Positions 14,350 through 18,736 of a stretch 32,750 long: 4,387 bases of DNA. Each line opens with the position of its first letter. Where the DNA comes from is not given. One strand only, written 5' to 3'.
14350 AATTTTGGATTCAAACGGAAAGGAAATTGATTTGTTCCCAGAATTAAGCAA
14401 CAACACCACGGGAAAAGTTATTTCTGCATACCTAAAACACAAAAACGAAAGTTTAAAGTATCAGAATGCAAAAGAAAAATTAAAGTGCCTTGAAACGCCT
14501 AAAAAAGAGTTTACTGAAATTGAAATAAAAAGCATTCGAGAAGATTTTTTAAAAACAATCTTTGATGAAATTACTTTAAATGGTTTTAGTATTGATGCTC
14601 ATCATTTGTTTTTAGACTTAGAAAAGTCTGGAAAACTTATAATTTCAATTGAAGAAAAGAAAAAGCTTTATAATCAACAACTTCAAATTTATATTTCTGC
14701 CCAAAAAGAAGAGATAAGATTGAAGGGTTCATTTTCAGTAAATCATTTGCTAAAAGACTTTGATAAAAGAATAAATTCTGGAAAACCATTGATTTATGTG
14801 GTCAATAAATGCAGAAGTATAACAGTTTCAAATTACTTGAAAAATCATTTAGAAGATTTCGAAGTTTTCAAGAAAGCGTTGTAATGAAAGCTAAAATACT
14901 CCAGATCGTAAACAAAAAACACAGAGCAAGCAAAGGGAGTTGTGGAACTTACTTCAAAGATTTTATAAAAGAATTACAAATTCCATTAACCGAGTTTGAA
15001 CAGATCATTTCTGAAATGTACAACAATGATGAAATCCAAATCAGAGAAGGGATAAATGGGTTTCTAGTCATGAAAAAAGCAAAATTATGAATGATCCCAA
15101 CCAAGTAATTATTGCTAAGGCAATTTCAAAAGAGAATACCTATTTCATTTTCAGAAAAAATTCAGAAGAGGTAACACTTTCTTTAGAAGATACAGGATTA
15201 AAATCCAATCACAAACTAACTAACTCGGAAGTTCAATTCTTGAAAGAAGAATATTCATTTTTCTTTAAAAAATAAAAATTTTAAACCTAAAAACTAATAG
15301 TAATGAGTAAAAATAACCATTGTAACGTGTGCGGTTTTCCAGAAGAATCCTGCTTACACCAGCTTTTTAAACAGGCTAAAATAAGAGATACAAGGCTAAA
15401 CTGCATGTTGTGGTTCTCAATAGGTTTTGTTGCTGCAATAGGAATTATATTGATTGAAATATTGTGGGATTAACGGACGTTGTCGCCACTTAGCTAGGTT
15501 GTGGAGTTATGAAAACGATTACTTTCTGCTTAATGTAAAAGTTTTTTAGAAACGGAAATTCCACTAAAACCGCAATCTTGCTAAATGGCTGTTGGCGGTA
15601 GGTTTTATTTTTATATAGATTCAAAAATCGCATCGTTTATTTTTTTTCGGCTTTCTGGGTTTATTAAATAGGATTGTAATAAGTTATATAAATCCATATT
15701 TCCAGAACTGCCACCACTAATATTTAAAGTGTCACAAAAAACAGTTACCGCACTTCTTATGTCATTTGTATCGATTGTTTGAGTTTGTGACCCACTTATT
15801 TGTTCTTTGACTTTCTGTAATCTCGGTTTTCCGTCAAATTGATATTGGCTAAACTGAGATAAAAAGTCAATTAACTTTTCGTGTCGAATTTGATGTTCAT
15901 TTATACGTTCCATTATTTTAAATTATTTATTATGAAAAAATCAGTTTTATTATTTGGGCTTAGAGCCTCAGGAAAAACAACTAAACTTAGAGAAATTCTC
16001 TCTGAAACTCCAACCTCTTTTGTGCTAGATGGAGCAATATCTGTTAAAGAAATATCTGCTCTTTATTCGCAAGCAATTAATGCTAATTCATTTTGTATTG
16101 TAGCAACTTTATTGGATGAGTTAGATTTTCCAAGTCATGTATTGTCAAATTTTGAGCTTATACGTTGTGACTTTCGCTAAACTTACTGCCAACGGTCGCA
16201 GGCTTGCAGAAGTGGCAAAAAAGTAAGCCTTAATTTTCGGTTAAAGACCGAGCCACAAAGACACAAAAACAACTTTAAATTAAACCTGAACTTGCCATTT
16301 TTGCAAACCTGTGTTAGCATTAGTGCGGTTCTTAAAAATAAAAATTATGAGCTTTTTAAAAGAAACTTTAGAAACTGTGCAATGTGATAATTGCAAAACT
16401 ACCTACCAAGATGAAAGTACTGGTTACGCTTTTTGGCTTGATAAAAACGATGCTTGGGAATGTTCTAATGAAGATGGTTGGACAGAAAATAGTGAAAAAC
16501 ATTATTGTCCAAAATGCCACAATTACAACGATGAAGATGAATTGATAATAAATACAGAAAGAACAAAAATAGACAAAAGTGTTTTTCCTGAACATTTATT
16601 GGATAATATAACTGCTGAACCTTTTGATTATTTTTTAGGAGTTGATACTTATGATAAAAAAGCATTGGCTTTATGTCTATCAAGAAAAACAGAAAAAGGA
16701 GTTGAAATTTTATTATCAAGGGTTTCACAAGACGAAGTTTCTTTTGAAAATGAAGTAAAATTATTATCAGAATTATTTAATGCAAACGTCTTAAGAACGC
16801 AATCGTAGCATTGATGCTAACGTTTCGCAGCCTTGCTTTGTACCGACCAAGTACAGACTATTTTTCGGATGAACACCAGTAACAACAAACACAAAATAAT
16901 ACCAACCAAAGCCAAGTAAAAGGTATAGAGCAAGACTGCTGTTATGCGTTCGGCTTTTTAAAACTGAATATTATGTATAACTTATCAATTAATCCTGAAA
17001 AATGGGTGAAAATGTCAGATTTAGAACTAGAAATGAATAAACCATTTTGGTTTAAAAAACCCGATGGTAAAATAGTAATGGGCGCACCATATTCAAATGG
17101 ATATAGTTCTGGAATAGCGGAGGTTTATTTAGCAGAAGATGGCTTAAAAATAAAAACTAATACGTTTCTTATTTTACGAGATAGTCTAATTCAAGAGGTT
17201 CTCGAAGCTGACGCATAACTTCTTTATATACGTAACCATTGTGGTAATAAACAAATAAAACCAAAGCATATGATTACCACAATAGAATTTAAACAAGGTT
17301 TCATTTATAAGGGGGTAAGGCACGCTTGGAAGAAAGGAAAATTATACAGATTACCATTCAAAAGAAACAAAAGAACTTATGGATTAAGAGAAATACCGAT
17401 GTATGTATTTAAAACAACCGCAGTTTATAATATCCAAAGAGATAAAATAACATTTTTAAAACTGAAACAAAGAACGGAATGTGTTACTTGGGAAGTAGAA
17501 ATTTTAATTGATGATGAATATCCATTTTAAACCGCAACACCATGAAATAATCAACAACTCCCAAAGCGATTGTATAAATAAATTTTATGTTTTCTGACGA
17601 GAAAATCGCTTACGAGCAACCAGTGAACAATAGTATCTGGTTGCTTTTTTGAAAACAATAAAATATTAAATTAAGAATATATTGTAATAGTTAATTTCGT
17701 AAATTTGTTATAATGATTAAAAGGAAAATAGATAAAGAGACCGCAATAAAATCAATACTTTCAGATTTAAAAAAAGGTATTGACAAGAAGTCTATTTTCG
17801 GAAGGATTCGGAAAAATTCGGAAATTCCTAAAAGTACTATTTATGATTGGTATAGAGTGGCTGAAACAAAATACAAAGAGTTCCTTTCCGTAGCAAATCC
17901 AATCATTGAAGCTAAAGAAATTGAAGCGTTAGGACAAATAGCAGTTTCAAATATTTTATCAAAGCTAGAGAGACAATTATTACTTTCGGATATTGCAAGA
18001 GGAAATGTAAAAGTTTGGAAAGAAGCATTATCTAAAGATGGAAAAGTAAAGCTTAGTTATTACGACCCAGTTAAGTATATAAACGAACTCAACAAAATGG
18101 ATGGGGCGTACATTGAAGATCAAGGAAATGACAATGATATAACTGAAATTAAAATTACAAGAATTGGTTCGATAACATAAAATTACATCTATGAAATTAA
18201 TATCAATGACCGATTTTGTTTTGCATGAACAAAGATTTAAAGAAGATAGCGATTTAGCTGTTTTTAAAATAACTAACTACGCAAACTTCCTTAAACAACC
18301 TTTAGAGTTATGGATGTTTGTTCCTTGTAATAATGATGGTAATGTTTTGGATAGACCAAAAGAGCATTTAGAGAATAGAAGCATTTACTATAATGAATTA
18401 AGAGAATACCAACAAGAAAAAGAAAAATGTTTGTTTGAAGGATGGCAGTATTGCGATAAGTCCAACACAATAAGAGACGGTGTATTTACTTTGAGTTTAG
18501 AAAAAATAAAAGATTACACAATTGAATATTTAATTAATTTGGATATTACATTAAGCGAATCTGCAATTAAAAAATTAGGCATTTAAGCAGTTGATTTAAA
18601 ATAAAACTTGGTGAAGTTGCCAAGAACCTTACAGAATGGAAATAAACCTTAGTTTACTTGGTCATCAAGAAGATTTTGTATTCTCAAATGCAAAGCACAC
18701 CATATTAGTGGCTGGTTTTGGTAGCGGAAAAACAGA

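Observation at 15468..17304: Integron-like gene-cassette array inside a temperate Bacteroidota phage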

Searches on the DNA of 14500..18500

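Call 4: search_rna_families(source=window, start=14500, end=18500, threshold=evalue, max_evalue=10, show_alignments=3)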
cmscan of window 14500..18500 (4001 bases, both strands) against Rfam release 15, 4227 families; matches with E-value up to 10: 5.
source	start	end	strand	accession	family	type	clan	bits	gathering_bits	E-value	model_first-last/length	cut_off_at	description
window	15118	15189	-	RF01706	Gut-1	Gene; sRNA;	-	23.9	50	0.18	1-77/77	no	Gut-1 RNA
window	17487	17565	-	RF00343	snoZ122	Gene; snRNA; snoRNA; CD-box;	-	22.6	38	6.7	1-89/89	no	Small nucleolar RNA Z122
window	14660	14729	+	RF00621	CoTC_ribozyme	Gene; ribozyme;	-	19.2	58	1.8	1-191/191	no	Beta-globin co-transcriptional cleavage ribozyme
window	14553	14612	-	RF00158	SNORD82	Gene; snRNA; snoRNA; CD-box;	-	17.7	43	7.1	1-70/70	no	Small nucleolar RNA SNORD82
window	18234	18295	-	RF03456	mir-724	Gene; miRNA;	-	17.7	83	8.5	1-60/60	no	mir-724 microRNA precursor family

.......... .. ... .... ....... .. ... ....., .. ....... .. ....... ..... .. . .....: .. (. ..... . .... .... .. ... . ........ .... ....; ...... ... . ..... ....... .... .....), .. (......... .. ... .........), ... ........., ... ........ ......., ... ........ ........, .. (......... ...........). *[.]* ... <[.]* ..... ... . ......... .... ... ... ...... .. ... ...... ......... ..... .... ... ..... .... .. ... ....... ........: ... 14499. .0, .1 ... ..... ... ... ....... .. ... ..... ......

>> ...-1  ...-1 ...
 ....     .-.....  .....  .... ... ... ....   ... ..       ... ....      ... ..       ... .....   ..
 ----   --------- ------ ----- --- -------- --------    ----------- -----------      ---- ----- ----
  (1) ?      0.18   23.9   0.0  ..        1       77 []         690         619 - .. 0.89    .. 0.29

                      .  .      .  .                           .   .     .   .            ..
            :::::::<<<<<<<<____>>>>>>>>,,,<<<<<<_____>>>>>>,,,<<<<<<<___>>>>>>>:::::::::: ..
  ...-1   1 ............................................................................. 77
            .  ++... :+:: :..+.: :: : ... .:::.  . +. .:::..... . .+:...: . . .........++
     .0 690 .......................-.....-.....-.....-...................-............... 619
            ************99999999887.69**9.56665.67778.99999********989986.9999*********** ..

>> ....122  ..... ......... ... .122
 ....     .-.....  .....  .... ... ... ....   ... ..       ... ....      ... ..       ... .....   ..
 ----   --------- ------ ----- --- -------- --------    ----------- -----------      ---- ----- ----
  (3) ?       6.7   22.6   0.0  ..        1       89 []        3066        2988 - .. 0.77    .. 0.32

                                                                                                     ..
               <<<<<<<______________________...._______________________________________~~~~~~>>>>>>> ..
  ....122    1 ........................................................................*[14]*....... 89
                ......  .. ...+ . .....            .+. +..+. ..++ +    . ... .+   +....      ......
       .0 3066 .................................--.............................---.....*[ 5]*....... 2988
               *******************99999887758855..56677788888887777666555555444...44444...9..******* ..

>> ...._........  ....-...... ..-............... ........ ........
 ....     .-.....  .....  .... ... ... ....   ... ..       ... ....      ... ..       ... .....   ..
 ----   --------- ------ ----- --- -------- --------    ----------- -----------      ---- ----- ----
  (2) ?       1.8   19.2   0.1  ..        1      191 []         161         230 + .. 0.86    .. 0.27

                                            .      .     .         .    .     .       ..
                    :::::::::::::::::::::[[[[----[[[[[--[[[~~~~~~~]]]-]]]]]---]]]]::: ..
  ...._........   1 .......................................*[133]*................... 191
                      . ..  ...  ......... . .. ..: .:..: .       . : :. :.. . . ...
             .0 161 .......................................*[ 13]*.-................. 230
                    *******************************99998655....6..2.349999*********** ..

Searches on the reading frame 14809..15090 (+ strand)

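Call 11: search_protein_families(library=phrogs, proteins=[window:14809-15090:+], max_evalue=0.01)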
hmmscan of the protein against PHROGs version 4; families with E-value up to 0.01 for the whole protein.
window:14809-15090:+ (93 aa): 1 family
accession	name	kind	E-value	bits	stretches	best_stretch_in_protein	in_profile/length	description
phrog_14854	-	unknown function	3.9e-12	47.2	1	26-92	10-76/79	-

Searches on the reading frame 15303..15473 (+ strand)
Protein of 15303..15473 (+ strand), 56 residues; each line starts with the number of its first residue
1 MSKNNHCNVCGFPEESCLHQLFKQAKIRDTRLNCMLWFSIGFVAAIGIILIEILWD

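Call 11: search_protein_families(library=phrogs, proteins=[window:15303-15473:+], max_evalue=0.01)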
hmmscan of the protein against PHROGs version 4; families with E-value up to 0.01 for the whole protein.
window:15303-15473:+ (56 aa): 0 families

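Call 70: search_protein_families(library=pfam, proteins=[window:15303-15473:+], max_evalue=0.05)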
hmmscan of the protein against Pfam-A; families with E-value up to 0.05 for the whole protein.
window:15303-15473:+ (56 aa): 0 families

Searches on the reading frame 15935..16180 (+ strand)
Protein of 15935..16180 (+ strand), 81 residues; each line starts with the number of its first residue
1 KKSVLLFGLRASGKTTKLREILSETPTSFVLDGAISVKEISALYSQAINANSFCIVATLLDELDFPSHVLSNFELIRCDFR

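Call 11: search_protein_families(library=phrogs, proteins=[window:15935-16180:+], max_evalue=0.01)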
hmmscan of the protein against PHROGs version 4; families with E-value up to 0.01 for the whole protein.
window:15935-16180:+ (81 aa): 0 families

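Call 70: search_protein_families(library=pfam, proteins=[window:15935-16180:+], max_evalue=0.05)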
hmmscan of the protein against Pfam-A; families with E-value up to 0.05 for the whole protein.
window:15935-16180:+ (81 aa): 3 families
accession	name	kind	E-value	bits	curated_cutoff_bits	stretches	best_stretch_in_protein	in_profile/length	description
PF13173.12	AAA_14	-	0.0089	16.5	27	1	2-26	3-27/129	AAA domain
PF13191.12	AAA_16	-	0.019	15.9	32.6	1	3-62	26-85/167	AAA ATPase domain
PF13671.12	AAA_33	-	0.047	14.4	27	0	4-30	2-28/143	AAA domain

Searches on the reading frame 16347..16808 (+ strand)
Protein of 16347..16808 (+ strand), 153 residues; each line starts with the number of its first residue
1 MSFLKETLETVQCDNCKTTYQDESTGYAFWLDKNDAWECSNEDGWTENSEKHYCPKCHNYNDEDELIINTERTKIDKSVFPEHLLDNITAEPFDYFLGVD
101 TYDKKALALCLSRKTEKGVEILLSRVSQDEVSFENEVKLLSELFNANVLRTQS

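Call 11: search_protein_families(library=phrogs, proteins=[window:16347-16808:+], max_evalue=0.01)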
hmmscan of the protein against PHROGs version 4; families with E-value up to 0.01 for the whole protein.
window:16347-16808:+ (153 aa): 1 family
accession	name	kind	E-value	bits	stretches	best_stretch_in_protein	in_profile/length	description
phrog_17873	-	unknown function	9.4e-09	36.5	1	10-62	13-67/69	-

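Call 70: search_protein_families(library=pfam, proteins=[window:16347-16808:+], max_evalue=0.05)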
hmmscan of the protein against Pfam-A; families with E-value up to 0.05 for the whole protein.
window:16347-16808:+ (153 aa): 1 family
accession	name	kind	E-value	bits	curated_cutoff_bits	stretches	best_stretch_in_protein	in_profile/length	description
PF17032.10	Zn_ribbon_15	-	0.045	15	28.9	0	9-57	36-72/73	zinc-ribbon family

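Call 76: find_related_loci(query=window:16347-16808:+, collection=viral_contigs, flank=4000)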
Query window:16347-16808:+ (153 aa) in viral_contigs; peptide patterns used: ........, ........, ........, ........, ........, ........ (x = any residue, [..] = any of these).
8 stretches matched a pattern; 2 encode a relative of the query (tblastn E <= 1e-3); 2 distinct loci.
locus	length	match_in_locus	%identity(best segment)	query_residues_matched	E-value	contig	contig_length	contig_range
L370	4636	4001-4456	67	1-153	3e-65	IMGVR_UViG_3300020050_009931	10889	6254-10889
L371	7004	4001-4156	71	1-51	3e-23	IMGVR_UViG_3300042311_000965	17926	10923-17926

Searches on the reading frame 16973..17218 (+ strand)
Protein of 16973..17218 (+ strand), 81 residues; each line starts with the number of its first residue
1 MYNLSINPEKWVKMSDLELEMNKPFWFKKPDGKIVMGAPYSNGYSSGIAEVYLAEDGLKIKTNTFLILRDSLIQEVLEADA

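Call 11: search_protein_families(library=phrogs, proteins=[window:16973-17218:+], max_evalue=0.01)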
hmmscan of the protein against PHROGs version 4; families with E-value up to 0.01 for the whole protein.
window:16973-17218:+ (81 aa): 0 families

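Call 70: search_protein_families(library=pfam, proteins=[window:16973-17218:+], max_evalue=0.05)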
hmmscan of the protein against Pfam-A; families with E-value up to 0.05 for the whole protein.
window:16973-17218:+ (81 aa): 0 families

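Call 77: find_related_loci(query=window:16973-17218:+, collection=viral_contigs, flank=4000)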
Query window:16973-17218:+ (81 aa) in viral_contigs; peptide patterns used: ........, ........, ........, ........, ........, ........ (x = any residue, [..] = any of these).
21 stretches matched a pattern; 1 encode a relative of the query (tblastn E <= 1e-3); 1 distinct loci.
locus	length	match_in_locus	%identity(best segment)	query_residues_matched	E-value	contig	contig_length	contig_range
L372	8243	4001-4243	85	1-81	6e-46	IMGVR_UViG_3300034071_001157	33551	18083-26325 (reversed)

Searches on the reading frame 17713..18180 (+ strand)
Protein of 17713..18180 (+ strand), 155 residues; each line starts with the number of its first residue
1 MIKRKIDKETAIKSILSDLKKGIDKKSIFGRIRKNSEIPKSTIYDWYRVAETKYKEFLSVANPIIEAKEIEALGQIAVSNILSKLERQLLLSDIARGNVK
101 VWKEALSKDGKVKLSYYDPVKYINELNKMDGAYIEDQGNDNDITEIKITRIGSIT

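Call 10: search_protein_families(library=pfam, proteins=[window:17713-18180:+], max_evalue=0.01)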
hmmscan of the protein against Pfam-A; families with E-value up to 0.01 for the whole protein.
window:17713-18180:+ (155 aa): 0 families

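Call 11: search_protein_families(library=phrogs, proteins=[window:17713-18180:+], max_evalue=0.01)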
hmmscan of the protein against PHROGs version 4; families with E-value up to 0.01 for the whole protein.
window:17713-18180:+ (155 aa): 0 families

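Call 70: search_protein_families(library=pfam, proteins=[window:17713-18180:+], max_evalue=0.05)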
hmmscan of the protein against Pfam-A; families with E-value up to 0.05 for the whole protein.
window:17713-18180:+ (155 aa): 0 families

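Call 74: find_encoding_contigs(protein=window:17713-18180:+, flank=6000, max_places=8)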
Protein window:17713-18180:+ (155 aa): no gene with exactly this product is on record in the collection.

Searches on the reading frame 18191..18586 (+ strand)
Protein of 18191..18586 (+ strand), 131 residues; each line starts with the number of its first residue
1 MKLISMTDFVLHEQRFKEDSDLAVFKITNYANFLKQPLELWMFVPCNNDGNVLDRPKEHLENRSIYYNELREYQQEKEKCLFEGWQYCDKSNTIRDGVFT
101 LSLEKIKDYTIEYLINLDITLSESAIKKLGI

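Call 11: search_protein_families(library=phrogs, proteins=[window:18191-18586:+], max_evalue=0.01)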
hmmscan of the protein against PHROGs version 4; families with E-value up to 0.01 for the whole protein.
window:18191-18586:+ (131 aa): 2 families
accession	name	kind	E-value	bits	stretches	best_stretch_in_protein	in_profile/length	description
phrog_12560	-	unknown function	2.2e-12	48.5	1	14-95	19-109/146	-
phrog_31163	-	unknown function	7.2e-11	43.6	1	1-66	1-65/121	-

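Call 70: search_protein_families(library=pfam, proteins=[window:18191-18586:+], max_evalue=0.05)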
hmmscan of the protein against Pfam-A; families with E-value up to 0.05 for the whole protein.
window:18191-18586:+ (131 aa): 2 families
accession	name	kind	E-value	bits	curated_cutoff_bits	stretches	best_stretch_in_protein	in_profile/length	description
PF00447.23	HSF_DNA-bind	-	0.031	15.3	22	1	9-79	27-92/100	HSF-type DNA-binding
PF14186.12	Aida_C2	-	0.04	14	25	0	53-103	71-120/146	Axin interactor dorsalisation-associated protein, C-terminal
